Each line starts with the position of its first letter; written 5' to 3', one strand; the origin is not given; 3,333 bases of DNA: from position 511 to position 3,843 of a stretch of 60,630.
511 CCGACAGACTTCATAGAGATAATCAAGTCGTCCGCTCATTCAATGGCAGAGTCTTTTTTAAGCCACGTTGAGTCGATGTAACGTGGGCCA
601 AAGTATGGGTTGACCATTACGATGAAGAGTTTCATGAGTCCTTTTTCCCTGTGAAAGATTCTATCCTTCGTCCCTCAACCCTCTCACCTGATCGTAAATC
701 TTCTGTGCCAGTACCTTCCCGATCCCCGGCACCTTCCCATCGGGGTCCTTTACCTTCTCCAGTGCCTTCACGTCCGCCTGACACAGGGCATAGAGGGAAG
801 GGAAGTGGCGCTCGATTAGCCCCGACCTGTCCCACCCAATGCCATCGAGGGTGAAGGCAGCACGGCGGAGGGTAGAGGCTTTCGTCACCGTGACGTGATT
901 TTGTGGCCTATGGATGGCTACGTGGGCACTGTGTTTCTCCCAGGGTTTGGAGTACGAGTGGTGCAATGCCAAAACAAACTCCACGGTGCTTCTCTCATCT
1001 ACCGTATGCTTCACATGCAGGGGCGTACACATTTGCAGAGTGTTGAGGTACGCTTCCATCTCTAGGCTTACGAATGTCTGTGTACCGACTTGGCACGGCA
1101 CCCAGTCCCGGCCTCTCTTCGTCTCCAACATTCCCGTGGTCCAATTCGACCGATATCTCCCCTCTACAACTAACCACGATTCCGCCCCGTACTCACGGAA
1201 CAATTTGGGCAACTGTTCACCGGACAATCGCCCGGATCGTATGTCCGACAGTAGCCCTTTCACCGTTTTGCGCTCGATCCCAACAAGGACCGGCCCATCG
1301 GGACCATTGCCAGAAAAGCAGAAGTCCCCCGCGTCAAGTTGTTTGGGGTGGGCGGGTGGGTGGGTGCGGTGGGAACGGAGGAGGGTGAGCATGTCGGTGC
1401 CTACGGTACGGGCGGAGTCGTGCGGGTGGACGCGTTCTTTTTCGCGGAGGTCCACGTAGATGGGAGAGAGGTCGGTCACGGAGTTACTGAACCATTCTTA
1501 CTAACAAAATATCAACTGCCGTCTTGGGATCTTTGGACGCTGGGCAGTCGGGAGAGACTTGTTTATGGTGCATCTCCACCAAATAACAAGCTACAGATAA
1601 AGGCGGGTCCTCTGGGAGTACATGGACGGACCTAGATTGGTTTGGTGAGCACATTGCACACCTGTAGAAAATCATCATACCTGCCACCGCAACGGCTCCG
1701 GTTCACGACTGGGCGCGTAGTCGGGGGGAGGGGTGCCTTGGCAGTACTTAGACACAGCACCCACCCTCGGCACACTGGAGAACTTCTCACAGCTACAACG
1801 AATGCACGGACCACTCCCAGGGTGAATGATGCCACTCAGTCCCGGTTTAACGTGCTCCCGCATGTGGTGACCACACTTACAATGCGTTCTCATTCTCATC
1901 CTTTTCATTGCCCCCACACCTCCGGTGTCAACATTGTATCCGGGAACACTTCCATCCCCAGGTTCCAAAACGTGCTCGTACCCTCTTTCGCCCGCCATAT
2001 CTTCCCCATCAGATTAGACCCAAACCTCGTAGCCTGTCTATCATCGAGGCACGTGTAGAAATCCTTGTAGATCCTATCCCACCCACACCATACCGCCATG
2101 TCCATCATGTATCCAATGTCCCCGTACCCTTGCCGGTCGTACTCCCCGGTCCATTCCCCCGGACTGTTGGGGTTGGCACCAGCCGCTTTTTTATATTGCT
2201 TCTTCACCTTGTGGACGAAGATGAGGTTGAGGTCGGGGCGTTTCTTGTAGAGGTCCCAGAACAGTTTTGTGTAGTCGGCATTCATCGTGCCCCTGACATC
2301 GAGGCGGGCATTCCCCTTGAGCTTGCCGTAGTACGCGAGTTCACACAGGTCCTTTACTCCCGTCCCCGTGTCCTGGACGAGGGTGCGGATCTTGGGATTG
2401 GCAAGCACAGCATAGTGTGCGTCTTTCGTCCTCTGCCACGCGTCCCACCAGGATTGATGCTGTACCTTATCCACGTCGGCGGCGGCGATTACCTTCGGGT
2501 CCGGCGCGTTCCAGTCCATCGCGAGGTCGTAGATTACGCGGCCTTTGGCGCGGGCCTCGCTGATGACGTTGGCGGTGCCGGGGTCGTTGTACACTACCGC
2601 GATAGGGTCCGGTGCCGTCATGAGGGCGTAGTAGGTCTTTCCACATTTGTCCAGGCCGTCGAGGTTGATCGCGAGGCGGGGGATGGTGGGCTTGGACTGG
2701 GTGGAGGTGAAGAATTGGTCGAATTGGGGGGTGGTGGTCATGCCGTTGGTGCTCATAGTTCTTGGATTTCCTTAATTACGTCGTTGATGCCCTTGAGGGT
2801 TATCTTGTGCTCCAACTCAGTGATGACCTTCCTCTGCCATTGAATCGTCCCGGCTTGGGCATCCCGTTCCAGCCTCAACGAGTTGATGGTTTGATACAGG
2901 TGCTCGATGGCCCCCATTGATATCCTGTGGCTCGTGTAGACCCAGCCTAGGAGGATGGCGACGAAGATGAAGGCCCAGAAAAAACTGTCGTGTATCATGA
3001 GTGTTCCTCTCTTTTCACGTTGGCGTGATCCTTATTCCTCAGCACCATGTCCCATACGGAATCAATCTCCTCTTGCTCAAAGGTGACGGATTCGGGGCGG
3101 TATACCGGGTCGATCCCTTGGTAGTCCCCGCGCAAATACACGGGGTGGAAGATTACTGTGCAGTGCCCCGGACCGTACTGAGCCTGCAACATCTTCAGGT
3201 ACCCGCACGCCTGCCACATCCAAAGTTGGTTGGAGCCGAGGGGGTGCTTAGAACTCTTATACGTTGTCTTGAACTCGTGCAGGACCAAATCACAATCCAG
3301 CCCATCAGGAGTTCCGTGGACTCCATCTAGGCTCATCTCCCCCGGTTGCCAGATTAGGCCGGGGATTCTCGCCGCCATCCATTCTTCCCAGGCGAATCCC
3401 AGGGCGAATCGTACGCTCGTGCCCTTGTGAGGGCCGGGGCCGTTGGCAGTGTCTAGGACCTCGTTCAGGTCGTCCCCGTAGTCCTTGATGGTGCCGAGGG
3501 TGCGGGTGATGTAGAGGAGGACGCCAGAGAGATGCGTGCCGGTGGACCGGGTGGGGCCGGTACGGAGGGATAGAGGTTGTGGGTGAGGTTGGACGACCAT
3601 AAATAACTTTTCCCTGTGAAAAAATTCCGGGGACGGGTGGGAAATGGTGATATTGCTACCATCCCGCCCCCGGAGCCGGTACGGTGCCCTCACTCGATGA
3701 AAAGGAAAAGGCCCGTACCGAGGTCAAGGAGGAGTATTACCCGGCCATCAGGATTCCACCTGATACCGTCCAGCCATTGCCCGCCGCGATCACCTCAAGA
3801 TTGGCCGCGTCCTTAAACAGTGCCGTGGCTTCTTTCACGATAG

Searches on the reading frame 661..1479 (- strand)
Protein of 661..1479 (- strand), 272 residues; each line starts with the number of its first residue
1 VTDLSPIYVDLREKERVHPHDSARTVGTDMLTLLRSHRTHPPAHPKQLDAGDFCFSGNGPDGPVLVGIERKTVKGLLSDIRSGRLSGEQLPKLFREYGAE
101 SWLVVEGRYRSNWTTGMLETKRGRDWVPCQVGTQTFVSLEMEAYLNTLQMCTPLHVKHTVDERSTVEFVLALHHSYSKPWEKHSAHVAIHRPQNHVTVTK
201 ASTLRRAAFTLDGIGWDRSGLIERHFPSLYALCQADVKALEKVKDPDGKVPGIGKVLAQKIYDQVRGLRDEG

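Call 6: search_protein_families(library=pfam, max_evalue=0.01, proteins=[window:661-1479:-])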
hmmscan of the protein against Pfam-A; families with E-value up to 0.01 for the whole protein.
window:661-1479:- (272 aa): 2 families
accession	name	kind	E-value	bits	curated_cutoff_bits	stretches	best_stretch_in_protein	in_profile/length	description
PF02732.21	ERCC4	-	9.9e-08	32.4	24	1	42-171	21-139/140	ERCC4 domain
PF14520.12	HHH_5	-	0.00034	21.5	27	0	221-266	17-56/57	Helix-hairpin-helix domain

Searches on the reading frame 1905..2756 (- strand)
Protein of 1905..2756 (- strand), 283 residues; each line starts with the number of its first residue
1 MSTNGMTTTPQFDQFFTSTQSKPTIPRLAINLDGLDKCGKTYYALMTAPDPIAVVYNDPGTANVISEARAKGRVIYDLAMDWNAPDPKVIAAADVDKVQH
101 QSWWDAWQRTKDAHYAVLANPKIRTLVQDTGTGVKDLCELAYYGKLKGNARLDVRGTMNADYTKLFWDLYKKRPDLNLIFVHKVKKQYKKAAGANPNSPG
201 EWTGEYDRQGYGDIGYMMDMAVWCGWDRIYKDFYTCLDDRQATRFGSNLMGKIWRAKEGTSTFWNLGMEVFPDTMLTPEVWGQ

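Call 6: search_protein_families(library=pfam, max_evalue=0.01, proteins=[window:1905-2756:-])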
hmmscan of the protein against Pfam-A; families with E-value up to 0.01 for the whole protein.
window:1905-2756:- (283 aa): 0 families

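Call 31: search_solved_structures(query=window:1905-2756:-, max_evalue=10, show_alignments=1)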
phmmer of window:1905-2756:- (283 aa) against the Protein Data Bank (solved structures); distinct sequences matched with E-value up to 10: 0.

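Call 32: search_protein_families(library=phrogs, max_evalue=0.1, proteins=[window:1905-2756:-])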
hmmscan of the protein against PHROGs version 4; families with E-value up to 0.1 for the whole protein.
window:1905-2756:- (283 aa): 1 family
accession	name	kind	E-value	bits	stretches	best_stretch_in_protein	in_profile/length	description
phrog_15132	-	unknown function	0.039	15.2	0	70-99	16-46/64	-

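Call 39: find_homologous_proteins(query=window:1905-2756:-, max_evalue=0.001)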
Query window:1905-2756:- (283 aa): 44 proteins with E <= 0.001 among 429 candidates.
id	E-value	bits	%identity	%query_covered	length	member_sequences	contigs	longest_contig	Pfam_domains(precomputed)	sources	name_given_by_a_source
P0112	9.5e-184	627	93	98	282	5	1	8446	-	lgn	-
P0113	1.0e-151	522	76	100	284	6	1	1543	-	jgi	-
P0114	4.4e-144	497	70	100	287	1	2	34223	-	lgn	-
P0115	4.9e-140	484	70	99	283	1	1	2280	-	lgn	-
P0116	9.7e-120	417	64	100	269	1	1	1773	-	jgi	jgi:hypothetical protein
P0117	3.9e-102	359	56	99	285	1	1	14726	-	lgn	-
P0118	3.0e-88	314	51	97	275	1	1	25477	-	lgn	-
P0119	2.6e-82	294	47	100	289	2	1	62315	-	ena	-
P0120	5.9e-82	293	49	98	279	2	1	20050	PF13479.13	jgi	jgi:AAA domain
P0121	1.3e-79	286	49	97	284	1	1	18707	-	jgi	jgi:hypothetical protein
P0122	4.0e-79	284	50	98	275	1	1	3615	-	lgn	-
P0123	7.2e-77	277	46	96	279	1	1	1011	-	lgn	-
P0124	2.1e-76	275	47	96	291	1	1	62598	-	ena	-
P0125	2.5e-76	275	48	95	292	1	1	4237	-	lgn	-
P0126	7.9e-76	273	48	99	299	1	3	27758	-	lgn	-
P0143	8.1e-66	240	45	97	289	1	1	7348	PF13479.13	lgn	-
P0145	2.1e-65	239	44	98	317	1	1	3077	PF13479.13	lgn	-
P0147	1.8e-64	236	41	100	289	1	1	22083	PF13479.13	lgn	-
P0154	4.0e-51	192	40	97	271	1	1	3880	PF13479.13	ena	-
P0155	2.4e-25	107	35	81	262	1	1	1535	PF13479.13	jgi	jgi:hypothetical protein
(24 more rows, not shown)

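Call 41: search_solved_structures(query=A2, max_evalue=10)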
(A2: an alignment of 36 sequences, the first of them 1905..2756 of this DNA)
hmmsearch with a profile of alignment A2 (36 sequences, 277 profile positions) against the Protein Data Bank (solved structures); distinct sequences matched with E-value up to 10: 2.
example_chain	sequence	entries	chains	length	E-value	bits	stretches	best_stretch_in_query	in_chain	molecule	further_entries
7udj_H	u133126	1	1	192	1.7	11.1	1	49-140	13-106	De novo designed helical repeat protein RPB_PEW3_R4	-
9kcl_N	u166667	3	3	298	2.3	10.7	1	146-176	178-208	Protein NDRG3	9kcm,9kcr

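Call 42: search_protein_families(library=pfam, alignment_id=A2, max_evalue=0.1)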
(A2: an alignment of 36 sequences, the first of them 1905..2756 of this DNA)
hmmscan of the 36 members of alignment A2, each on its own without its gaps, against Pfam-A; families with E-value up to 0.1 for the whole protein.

A. member 1, window:1905-2756:- (283 aa): 0 families

B. families by the number of members that match (of 36 scanned): 1 family
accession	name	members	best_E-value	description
PF13479.12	AAA_24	21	1.2e-10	AAA domain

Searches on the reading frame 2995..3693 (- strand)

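Call 6: search_protein_families(library=pfam, max_evalue=0.01, proteins=[window:2995-3693:-])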
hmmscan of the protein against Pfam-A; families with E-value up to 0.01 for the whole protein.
window:2995-3693:- (232 aa): 0 families

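Call 32: search_protein_families(library=phrogs, max_evalue=0.1, proteins=[window:2995-3693:-])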
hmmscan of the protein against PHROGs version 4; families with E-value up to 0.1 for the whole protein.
window:2995-3693:- (232 aa): 1 family
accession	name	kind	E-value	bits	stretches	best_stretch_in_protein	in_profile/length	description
phrog_1706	-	DNA, RNA and nucleotide metabolism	0.084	13.3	0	125-177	122-177/293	CRISPR/Cas system associated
